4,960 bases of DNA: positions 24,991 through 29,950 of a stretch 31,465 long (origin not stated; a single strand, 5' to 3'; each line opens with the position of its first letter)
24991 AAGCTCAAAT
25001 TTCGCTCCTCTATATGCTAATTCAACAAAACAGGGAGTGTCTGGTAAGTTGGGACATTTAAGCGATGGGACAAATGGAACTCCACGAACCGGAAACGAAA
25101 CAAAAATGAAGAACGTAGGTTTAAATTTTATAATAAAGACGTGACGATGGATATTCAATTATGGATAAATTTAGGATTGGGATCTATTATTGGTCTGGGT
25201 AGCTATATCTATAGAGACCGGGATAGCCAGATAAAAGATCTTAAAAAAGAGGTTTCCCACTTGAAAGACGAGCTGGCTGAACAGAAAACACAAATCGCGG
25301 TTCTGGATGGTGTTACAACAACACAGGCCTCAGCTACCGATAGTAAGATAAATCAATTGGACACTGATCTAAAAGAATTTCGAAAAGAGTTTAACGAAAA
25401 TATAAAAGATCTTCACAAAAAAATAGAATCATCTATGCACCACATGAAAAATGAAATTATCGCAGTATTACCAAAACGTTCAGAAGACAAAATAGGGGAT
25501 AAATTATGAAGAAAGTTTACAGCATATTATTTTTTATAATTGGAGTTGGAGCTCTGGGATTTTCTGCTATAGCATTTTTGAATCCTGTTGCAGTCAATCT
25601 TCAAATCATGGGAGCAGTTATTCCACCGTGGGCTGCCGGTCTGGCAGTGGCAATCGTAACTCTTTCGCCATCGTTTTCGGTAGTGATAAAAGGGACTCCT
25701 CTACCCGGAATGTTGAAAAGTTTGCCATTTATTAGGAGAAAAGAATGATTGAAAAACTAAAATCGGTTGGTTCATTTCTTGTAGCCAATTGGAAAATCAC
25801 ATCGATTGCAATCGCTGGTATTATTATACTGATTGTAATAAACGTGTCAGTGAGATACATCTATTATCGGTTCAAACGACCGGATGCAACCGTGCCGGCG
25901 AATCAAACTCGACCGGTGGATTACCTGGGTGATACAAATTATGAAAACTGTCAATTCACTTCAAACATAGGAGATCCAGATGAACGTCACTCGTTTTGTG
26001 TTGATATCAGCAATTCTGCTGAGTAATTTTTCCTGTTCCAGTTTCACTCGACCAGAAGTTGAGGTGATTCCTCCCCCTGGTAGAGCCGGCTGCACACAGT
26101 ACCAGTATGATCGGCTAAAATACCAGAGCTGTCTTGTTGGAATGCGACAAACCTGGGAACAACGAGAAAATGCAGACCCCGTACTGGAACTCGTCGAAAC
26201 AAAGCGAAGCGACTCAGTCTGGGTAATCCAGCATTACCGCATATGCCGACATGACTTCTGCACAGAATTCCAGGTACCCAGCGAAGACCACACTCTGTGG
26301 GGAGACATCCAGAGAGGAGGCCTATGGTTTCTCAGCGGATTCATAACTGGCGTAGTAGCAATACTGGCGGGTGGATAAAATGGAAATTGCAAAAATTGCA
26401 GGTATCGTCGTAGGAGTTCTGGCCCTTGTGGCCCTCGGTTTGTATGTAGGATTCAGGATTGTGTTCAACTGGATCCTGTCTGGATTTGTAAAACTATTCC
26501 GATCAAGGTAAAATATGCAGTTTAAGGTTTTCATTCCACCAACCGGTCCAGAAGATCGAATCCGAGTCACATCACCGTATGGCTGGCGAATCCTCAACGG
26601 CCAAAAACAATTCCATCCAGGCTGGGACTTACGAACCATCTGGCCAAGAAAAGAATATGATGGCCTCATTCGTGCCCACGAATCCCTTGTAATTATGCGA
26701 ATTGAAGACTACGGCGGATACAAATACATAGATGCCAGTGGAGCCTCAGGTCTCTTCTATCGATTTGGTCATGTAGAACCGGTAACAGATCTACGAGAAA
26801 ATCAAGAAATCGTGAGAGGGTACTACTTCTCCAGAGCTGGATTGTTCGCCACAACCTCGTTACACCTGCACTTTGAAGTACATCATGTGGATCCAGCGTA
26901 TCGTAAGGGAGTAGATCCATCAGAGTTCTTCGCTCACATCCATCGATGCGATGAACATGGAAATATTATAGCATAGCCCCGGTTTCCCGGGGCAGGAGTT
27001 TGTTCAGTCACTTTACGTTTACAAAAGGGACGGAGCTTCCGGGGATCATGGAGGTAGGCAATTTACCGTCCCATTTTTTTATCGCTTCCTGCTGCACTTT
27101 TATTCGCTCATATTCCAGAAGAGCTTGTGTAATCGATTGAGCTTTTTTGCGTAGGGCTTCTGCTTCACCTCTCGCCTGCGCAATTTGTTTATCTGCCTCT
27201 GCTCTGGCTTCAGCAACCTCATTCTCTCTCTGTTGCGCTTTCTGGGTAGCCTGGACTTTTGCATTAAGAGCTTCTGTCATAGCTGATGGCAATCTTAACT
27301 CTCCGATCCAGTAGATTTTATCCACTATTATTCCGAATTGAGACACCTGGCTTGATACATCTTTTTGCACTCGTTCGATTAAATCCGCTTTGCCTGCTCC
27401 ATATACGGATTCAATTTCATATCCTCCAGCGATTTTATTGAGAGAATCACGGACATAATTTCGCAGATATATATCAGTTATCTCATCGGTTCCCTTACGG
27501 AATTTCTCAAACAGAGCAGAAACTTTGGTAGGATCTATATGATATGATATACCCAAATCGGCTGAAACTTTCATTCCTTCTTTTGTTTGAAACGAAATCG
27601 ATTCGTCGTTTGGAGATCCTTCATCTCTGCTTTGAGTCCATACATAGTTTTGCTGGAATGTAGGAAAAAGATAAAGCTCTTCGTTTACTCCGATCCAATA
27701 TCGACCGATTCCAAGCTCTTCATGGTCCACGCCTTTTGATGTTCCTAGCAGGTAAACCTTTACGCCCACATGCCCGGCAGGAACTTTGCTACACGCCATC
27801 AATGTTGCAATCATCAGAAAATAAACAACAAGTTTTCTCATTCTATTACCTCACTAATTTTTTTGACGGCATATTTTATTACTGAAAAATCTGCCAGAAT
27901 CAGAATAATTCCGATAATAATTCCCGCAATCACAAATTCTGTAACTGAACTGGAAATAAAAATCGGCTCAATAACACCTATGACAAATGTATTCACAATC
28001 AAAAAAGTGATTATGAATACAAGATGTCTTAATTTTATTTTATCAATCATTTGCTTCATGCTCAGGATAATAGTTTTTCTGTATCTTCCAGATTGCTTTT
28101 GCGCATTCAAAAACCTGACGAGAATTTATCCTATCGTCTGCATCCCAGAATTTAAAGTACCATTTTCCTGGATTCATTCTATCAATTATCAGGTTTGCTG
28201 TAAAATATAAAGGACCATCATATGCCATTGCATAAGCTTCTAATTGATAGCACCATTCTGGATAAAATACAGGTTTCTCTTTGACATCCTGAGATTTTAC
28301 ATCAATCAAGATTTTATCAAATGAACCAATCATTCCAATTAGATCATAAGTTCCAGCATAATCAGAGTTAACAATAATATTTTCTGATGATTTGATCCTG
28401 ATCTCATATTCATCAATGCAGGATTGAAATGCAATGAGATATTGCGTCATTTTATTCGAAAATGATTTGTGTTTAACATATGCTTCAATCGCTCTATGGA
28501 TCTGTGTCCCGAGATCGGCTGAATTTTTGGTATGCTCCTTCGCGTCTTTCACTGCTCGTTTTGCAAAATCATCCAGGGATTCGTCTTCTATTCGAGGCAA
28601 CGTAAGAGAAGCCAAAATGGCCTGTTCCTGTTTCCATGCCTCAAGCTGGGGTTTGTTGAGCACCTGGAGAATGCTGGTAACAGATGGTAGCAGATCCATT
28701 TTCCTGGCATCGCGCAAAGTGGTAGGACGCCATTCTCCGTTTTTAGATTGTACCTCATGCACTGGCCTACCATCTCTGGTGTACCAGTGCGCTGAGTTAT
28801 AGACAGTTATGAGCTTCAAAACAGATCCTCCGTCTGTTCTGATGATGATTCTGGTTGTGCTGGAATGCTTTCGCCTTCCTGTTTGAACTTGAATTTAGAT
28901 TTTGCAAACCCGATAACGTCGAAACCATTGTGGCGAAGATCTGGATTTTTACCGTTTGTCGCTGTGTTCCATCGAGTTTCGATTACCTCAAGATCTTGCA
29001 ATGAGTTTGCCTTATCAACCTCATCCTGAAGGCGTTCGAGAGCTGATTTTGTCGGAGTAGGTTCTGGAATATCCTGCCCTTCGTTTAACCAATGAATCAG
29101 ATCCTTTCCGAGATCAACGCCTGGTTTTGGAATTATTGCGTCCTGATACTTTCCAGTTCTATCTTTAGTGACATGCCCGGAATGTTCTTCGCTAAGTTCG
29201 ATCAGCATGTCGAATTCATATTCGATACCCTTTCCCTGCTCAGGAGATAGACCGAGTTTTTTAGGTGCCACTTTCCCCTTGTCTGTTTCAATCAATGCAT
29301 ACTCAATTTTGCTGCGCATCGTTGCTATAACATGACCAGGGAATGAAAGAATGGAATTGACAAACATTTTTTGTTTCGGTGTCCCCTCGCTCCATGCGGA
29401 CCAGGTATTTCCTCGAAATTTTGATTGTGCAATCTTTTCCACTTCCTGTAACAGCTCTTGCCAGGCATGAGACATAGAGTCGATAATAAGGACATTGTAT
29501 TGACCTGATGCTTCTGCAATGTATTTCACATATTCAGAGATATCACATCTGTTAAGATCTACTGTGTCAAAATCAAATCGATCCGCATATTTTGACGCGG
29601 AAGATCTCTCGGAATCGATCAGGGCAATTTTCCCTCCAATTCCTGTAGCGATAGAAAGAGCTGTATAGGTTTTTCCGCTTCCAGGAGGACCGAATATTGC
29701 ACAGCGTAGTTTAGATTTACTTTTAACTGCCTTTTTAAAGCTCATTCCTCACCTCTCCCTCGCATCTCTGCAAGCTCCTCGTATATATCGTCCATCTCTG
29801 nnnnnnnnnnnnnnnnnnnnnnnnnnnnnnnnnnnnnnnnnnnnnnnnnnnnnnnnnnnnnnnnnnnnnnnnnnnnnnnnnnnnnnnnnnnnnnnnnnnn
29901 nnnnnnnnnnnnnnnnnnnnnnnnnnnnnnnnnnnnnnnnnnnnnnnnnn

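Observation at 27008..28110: Phage-encoded SPFH/Band-7 lipoprotein with an upstream small TM partner (NfeD-like arrangement)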

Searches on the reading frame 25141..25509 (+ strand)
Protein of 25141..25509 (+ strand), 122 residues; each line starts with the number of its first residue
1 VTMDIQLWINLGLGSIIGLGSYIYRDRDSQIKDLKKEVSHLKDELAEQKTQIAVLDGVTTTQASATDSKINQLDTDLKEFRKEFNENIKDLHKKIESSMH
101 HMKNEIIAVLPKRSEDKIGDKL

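Call 6: search_protein_families(library=phrogs, proteins=[window:25141-25509:+], max_evalue=0.01)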
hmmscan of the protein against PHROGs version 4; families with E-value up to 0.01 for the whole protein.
window:25141-25509:+ (122 aa): 14 families
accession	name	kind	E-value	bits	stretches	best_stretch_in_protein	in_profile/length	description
phrog_739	-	lysis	2.4e-06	28.8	1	7-99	7-86/122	Rz-like spanin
phrog_1009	-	unknown function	0.00089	20.3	0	13-52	18-57/103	-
phrog_3590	-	unknown function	0.0011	19.4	1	26-100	232-308/481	-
phrog_3671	-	unknown function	0.0012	20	0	30-59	51-80/87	-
phrog_167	-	tail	0.0013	17.4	1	27-107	171-252/1555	tail length tape measure protein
phrog_10785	-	unknown function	0.0015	18.3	1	21-118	412-516/553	-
phrog_1533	-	tail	0.0021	16.6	1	24-105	131-211/1688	tail length tape measure protein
phrog_33972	-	tail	0.0022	17.1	1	25-110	366-449/714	tail protein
phrog_5345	-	unknown function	0.0027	19.2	1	1-102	1-98/104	-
phrog_568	-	DNA, RNA and nucleotide metabolism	0.0027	19.2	0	14-40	17-43/83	plasmid stability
phrog_6094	-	unknown function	0.0039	18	1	29-96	22-53/142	-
phrog_6440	-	unknown function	0.0047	17.9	1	24-117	36-128/186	-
phrog_32052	-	unknown function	0.0049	17.4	1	31-100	39-107/234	-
phrog_14706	-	unknown function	0.0097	17.5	0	30-96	15-81/97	-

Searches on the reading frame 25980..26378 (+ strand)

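Call 6: search_protein_families(library=phrogs, proteins=[window:25980-26378:+], max_evalue=0.01)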
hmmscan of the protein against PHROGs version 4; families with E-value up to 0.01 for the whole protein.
window:25980-26378:+ (132 aa): 1 family
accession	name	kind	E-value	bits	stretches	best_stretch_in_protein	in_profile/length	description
phrog_12133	-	unknown function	0.00024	22.2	1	5-98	3-94/127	-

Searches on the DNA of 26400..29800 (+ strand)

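Call 5: search_dna_similar(query=window:26400-29800:+, collection=phages, mode=distant, max_rows=20)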
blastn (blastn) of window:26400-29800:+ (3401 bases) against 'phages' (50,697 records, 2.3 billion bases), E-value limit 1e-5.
Records with a match: 5; places in all: 5; records where one place covers at least 80% of the query: 0.
Best place of each record, by identity: 60-80% 5.
By first word of the organism name: Alcaligenes 2; Roseobacter 1; Ruegeria 1; Myxococcus 1.
By host as written in the record: Ruegeria pomeroyi DSS-3 2; Alcaligenes faecalis 10106 2; Myxococcus sp. 1.
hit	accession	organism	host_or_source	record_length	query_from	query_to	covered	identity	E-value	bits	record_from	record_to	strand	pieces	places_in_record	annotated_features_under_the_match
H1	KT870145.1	Roseobacter phage DSS3P8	Ruegeria pomeroyi DSS-3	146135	1042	1379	10%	68.0%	4e-18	100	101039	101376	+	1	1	transposase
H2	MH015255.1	Ruegeria phage vB_RpoS-V10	Ruegeria pomeroyi DSS-3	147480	1042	1379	10%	66.8%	3e-14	88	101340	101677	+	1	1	transposase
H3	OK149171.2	Alcaligenes phage vB_Af_QDWS595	Alcaligenes faecalis 10106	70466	1258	1388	4%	71.0%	9e-8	66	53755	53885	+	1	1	prohibitin family protein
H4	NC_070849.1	Alcaligenes phage vB_Af_QDWS595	Alcaligenes faecalis 10106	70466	1258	1388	4%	71.0%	9e-8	66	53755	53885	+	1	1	lipoprotein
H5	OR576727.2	Myxococcus phage Mx1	Myxococcus sp.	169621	1263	1389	4%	70.9%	1e-6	64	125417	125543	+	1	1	hypothetical protein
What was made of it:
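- Tried and rejected: A DNA search found only weak matches confined to the SPFH gene (call 5).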

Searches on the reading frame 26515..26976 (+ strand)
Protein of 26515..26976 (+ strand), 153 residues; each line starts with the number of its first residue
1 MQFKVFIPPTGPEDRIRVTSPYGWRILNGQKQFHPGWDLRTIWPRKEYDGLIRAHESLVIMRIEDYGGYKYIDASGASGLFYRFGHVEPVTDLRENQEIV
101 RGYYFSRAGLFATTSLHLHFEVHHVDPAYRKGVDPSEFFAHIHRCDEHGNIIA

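Call 4: search_protein_families(library=pfam, proteins=[window:26515-26976:+], max_evalue=0.1)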
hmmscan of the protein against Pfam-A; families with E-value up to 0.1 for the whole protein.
window:26515-26976:+ (153 aa): 1 family
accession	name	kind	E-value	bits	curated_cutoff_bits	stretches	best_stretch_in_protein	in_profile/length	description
PF01551.29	Peptidase_M23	-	0.0011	19.6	28.7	1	52-125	16-90/96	Peptidase family M23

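Call 6: search_protein_families(library=phrogs, proteins=[window:26515-26976:+], max_evalue=0.01)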
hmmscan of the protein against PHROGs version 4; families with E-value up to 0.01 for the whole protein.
window:26515-26976:+ (153 aa): 3 families
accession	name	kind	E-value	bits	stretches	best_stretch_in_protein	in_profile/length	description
phrog_3578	-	lysis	2.9e-10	41.1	1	12-141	210-358/405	endolysin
phrog_7767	-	other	3.8e-10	40.8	1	16-148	4-128/194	metallo-endopeptidase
phrog_3084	-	lysis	0.0013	18.9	1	16-140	10-135/468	endolysin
